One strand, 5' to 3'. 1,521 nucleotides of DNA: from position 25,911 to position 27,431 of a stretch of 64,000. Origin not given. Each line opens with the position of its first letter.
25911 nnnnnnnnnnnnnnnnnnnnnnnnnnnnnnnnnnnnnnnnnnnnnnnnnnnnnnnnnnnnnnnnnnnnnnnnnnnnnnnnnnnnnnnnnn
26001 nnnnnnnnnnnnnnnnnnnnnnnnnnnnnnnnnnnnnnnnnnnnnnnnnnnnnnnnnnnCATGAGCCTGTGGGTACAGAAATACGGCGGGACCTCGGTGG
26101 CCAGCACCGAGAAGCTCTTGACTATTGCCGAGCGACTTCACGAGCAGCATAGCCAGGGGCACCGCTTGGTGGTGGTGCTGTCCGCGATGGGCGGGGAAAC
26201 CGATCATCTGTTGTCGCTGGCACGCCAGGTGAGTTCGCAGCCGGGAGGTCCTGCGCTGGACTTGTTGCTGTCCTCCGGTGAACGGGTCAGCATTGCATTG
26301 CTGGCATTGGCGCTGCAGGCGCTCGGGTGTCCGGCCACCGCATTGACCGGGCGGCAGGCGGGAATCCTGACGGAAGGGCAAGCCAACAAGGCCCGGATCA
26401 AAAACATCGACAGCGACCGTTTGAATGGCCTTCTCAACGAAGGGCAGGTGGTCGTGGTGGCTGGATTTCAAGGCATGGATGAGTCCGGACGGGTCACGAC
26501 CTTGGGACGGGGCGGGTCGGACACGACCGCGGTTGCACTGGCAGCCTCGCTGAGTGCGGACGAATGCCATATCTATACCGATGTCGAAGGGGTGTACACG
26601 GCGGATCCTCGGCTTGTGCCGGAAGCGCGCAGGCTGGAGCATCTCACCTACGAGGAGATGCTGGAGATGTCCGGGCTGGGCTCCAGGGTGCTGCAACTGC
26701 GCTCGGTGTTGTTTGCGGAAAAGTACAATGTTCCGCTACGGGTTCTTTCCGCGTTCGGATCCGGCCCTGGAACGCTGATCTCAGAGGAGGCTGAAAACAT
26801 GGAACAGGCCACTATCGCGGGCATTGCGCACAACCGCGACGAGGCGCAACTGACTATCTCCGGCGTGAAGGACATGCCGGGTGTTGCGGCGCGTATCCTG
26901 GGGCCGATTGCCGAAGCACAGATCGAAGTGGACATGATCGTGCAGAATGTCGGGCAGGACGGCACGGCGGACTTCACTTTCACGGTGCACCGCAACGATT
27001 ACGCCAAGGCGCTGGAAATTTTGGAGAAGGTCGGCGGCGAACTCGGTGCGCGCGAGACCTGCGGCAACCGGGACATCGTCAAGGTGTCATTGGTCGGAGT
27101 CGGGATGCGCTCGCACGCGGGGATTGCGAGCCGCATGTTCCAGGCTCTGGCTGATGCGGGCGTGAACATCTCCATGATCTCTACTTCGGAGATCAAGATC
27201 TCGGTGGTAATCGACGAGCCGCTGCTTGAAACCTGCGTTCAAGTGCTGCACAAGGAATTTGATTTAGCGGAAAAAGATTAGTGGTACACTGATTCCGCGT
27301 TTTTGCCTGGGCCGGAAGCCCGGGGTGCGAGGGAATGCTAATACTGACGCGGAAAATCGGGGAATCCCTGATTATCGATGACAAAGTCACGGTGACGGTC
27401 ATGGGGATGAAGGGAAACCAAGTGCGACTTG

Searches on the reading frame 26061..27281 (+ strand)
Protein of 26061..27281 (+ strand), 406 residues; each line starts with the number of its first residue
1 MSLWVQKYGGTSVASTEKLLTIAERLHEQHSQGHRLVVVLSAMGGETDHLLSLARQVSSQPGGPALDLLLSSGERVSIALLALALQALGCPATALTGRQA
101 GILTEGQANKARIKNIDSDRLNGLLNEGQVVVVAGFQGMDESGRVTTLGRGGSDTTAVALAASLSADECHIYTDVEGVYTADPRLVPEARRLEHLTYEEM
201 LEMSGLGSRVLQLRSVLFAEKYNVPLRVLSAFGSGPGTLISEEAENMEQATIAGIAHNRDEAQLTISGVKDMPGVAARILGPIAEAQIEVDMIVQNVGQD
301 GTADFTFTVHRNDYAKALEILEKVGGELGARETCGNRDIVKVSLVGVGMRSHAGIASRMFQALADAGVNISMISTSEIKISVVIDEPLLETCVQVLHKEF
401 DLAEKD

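Call 32: search_protein_families(library=pfam, proteins=[window:26061-27281:+], max_evalue=0.00001)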
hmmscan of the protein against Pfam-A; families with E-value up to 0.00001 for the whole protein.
window:26061-27281:+ (406 aa): 4 families
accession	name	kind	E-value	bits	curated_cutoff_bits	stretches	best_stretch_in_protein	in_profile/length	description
PF00696.33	AA_kinase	-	6e-54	183.7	24.9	1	3-230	2-234/234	Amino acid kinase family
PF22468.2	ACT_9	-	1.5e-35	121.1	27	2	342-400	1-61/61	ACT domain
PF01842.31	ACT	-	1.7e-21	76.1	27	2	268-325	6-65/66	ACT domain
PF13840.12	ACT_7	-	1e-19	70.5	27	1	337-398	4-65/65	ACT domain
